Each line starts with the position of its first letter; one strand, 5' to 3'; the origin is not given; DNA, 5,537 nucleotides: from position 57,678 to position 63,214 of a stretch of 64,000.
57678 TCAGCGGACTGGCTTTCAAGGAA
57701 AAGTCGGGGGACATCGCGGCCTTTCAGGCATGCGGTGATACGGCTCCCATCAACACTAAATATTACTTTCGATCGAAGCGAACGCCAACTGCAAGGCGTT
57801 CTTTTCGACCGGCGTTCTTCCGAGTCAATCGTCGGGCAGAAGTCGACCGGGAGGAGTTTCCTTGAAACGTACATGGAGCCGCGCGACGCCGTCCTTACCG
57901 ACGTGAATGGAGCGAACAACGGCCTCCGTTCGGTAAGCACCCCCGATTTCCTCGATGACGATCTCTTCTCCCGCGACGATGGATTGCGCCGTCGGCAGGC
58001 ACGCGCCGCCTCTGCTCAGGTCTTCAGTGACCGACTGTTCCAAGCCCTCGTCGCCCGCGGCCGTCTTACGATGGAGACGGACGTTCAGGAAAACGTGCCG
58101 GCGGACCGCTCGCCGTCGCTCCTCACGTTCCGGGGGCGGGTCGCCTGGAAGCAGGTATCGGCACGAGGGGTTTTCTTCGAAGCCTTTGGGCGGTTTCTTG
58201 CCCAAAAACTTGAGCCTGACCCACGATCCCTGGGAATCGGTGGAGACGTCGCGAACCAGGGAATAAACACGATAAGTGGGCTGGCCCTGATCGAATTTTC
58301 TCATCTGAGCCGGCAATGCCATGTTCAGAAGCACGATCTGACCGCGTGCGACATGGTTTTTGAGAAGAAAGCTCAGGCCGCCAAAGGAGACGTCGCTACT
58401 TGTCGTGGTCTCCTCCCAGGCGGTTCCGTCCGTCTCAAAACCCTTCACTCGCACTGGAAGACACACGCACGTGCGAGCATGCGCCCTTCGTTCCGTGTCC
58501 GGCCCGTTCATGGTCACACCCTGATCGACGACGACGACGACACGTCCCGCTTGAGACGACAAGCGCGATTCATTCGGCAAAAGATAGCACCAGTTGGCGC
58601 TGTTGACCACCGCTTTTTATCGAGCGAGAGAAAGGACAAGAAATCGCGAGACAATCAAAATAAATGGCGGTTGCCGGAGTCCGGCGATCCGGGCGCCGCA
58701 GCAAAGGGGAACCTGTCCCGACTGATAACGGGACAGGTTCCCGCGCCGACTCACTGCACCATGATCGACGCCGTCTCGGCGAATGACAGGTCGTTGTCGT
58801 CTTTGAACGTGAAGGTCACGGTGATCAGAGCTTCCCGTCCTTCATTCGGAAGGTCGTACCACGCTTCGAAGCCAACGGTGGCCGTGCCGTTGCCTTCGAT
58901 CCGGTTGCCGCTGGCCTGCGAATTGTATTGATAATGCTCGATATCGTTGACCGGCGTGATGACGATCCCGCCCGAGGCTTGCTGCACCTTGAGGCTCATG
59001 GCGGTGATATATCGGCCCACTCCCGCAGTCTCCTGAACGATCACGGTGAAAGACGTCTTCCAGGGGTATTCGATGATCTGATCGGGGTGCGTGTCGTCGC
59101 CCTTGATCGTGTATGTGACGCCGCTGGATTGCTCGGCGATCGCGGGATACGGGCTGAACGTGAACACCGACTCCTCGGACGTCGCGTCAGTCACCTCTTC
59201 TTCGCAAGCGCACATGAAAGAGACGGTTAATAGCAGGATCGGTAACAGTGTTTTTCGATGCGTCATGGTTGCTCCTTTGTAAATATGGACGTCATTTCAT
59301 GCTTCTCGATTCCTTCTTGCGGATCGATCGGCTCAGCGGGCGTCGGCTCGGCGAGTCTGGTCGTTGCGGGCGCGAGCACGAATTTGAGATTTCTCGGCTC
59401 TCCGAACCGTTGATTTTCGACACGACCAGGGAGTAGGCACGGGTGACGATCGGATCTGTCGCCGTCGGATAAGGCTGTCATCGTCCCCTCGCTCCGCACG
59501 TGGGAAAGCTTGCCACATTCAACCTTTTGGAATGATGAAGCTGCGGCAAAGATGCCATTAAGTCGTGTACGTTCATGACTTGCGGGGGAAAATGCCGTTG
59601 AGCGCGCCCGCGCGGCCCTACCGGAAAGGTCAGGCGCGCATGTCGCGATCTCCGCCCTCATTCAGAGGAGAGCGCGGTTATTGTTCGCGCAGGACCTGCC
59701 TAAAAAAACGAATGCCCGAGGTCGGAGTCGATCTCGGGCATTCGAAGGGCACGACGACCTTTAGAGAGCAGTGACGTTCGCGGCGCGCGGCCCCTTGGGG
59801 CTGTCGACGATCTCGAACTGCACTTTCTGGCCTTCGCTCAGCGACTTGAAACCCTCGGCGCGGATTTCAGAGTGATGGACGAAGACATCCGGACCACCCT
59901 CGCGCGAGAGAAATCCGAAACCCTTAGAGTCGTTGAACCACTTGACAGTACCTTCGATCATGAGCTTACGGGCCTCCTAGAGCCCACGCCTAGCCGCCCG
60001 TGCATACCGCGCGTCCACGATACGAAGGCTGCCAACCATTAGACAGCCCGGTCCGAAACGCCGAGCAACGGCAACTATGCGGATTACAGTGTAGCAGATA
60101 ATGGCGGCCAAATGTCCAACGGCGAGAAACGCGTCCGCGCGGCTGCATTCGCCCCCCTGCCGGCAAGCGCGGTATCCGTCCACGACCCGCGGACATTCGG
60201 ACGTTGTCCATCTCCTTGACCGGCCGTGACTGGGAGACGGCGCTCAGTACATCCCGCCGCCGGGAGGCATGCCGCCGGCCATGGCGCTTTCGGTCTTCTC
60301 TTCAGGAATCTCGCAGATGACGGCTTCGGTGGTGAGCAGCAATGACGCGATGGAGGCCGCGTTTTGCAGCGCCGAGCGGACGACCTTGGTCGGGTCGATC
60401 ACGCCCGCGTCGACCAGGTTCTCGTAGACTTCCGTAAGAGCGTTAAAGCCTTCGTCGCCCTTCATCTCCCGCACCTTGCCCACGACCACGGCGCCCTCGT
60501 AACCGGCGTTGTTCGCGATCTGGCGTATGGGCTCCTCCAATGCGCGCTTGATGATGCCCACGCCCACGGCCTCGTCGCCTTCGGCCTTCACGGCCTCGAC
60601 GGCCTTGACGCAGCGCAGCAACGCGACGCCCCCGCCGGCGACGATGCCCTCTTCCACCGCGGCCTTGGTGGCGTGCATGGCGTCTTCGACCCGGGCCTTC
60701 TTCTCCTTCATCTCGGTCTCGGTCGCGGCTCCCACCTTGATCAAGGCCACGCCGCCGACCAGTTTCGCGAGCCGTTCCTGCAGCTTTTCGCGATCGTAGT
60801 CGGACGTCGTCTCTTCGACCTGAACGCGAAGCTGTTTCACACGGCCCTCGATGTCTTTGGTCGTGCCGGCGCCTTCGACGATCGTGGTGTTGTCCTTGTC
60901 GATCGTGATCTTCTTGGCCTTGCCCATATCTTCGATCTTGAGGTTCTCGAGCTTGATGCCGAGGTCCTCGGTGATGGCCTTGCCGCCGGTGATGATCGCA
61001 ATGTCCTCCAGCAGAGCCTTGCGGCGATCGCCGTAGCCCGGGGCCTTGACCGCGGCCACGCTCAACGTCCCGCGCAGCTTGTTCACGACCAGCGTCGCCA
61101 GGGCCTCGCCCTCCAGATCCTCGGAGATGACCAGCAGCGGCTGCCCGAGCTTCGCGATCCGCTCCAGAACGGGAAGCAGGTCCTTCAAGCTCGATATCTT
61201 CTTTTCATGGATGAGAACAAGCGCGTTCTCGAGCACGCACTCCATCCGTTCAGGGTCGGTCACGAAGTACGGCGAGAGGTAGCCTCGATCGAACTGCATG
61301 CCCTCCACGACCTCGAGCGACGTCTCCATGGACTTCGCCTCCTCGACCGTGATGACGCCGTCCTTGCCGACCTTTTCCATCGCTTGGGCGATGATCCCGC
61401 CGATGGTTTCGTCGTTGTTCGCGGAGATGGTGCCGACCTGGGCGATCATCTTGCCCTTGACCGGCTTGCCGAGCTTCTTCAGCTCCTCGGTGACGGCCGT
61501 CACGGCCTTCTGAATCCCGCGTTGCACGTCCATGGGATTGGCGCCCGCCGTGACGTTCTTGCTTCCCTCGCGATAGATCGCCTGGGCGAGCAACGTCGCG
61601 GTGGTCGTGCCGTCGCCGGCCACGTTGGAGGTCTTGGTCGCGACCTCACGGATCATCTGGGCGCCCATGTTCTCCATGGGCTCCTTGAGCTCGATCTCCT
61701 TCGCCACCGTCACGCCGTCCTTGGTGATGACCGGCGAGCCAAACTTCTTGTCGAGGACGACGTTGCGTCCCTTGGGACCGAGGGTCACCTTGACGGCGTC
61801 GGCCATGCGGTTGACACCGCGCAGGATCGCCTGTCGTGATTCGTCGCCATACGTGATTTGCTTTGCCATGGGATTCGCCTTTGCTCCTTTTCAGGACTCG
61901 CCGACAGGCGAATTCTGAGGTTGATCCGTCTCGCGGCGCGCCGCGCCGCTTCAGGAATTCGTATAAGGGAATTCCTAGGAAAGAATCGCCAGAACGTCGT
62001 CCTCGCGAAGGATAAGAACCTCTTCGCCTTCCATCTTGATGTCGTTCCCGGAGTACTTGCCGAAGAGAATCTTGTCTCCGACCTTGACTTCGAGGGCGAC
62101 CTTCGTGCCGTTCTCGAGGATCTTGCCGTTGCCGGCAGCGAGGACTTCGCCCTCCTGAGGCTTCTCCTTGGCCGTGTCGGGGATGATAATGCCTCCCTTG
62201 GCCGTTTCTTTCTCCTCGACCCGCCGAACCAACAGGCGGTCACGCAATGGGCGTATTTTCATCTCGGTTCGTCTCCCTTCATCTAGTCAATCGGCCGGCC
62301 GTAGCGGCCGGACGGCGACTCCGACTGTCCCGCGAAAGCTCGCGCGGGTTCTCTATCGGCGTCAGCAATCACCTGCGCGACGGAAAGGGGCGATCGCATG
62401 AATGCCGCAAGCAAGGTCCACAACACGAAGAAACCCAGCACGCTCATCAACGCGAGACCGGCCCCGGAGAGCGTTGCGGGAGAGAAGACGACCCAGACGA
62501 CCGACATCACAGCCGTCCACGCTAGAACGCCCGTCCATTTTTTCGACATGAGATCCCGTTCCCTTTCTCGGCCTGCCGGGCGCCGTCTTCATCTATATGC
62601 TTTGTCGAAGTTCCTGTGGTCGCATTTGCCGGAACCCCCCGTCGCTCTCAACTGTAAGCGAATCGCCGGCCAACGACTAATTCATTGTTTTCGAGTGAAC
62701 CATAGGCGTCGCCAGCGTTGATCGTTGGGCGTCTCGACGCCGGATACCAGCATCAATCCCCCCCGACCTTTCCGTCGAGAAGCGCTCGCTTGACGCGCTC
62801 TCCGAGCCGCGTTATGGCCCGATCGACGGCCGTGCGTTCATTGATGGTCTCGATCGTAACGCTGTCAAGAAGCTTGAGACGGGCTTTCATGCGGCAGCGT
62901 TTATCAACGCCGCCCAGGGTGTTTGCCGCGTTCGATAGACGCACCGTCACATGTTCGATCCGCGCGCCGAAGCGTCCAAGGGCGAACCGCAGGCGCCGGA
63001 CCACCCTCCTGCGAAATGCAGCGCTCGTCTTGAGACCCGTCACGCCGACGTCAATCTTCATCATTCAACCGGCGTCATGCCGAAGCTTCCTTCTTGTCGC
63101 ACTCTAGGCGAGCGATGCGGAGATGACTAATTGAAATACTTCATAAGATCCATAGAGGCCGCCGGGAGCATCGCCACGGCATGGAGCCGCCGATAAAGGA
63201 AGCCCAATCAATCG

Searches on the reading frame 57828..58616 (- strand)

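Call 48: search_protein_families(library=pfam, proteins=[window:57828-58616:-], max_evalue=0.001)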
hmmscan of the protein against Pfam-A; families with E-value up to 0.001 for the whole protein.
window:57828-58616:- (263 aa): 1 family
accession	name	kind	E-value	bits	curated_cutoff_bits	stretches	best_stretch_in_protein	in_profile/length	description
PF07238.19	PilZ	-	2.7e-13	50.6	22.5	2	166-255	1-89/102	PilZ domain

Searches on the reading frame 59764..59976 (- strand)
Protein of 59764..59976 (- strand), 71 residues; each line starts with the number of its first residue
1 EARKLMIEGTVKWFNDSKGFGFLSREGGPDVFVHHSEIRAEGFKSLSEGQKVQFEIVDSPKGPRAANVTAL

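Call 48: search_protein_families(library=pfam, proteins=[window:59764-59976:-], max_evalue=0.001)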
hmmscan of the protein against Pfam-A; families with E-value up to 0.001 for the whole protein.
window:59764-59976:- (71 aa): 2 families
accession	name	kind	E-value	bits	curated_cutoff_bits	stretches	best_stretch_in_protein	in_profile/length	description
PF00313.28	CSD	-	1.7e-27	95.5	27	1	8-70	2-65/66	'Cold-shock' DNA-binding domain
PF08206.17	OB_RNB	-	0.0008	19.5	24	0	17-39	7-30/58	Ribonuclease B OB domain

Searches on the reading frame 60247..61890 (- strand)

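Call 48: search_protein_families(library=pfam, proteins=[window:60247-61890:-], max_evalue=0.001)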
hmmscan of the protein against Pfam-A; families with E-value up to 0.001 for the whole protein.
window:60247-61890:- (548 aa): 1 family
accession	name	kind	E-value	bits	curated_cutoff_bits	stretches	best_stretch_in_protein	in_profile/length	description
PF00118.29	Cpn60_TCP1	-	9.4e-75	252.6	34.3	1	30-527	2-488/490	TCP-1/cpn60 chaperonin family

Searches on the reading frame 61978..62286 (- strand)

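Call 46: search_protein_families(library=pfam, proteins=[window:61978-62286:-], max_evalue=0.01)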
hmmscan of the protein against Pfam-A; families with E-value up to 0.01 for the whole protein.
window:61978-62286:- (103 aa): 1 family
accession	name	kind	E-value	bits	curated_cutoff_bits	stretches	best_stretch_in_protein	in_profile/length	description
PF00166.26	Cpn10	-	2.9e-34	117.4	21.1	1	10-101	1-92/93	Chaperonin 10 Kd subunit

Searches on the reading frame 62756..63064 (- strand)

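Call 46: search_protein_families(library=pfam, proteins=[window:62756-63064:-], max_evalue=0.01)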
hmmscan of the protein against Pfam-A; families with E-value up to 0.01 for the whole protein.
window:62756-63064:- (103 aa): 2 families
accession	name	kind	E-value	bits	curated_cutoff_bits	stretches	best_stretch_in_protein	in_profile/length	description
PF04965.19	GPW_gp25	-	0.0061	16.8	27.2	0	14-51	41-77/96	Baseplate wedge protein gp25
PF02482.25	Ribosomal_S30AE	-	0.0065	17.6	23.7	1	10-93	7-82/88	Sigma 54 modulation protein / S30EA ribosomal protein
